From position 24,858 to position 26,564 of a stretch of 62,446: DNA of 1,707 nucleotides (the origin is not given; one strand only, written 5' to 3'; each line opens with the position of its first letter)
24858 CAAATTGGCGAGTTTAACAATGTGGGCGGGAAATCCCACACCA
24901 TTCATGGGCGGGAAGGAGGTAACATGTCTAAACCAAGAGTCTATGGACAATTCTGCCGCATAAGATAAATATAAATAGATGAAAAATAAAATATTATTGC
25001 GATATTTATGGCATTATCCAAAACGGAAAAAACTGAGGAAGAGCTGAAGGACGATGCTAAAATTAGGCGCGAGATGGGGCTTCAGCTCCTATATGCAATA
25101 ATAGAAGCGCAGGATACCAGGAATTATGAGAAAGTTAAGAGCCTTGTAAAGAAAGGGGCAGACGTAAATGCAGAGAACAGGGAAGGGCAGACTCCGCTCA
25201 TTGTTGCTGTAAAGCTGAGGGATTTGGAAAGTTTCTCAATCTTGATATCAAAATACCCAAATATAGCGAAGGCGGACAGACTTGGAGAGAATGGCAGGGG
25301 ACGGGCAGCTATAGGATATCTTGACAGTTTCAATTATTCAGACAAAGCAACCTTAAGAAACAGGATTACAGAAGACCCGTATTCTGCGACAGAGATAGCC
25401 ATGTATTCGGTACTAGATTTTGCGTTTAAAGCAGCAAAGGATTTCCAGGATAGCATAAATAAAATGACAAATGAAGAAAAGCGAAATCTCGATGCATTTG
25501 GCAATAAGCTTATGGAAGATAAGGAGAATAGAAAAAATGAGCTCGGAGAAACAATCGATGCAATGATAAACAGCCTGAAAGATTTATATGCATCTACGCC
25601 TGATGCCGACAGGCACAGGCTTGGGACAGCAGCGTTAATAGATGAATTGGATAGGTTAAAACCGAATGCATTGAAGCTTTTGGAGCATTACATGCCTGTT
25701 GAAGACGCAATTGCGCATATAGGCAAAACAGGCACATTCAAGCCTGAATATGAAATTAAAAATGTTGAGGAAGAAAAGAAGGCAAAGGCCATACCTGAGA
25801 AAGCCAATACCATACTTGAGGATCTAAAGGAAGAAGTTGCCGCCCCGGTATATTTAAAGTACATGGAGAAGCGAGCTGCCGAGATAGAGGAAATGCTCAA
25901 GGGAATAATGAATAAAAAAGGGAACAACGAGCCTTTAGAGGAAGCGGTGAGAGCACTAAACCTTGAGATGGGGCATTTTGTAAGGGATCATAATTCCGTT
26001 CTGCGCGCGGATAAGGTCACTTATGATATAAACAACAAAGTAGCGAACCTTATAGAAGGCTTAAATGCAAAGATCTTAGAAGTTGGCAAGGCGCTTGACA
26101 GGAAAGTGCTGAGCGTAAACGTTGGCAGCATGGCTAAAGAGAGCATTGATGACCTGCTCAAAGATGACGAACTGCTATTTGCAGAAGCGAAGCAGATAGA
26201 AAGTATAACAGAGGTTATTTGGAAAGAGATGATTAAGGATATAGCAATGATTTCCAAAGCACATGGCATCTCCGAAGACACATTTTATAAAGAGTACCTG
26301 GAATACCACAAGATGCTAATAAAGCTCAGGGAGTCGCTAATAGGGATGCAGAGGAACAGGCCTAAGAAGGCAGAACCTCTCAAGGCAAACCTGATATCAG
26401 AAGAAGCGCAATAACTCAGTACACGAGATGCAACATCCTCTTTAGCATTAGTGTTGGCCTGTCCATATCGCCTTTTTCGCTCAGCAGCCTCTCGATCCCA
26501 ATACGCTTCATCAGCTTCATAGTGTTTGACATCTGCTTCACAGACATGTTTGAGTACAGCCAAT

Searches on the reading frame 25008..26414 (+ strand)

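Call 28: search_protein_families(library=pfam, proteins=[window:25008-26414:+], max_evalue=0.001)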
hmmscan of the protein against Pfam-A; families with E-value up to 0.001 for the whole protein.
window:25008-26414:+ (468 aa): 3 families
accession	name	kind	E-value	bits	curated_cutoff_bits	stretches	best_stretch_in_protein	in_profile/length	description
PF12796.13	Ank_2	-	1.8e-06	28.9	27.3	1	24-86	29-86/90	Ankyrin repeats (3 copies)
PF13637.12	Ank_4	-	0.0001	22.9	22.7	1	37-80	7-50/50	Ankyrin repeats (many copies)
PF00023.36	Ank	-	0.00023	21.7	21.1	0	60-86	2-28/33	Ankyrin repeat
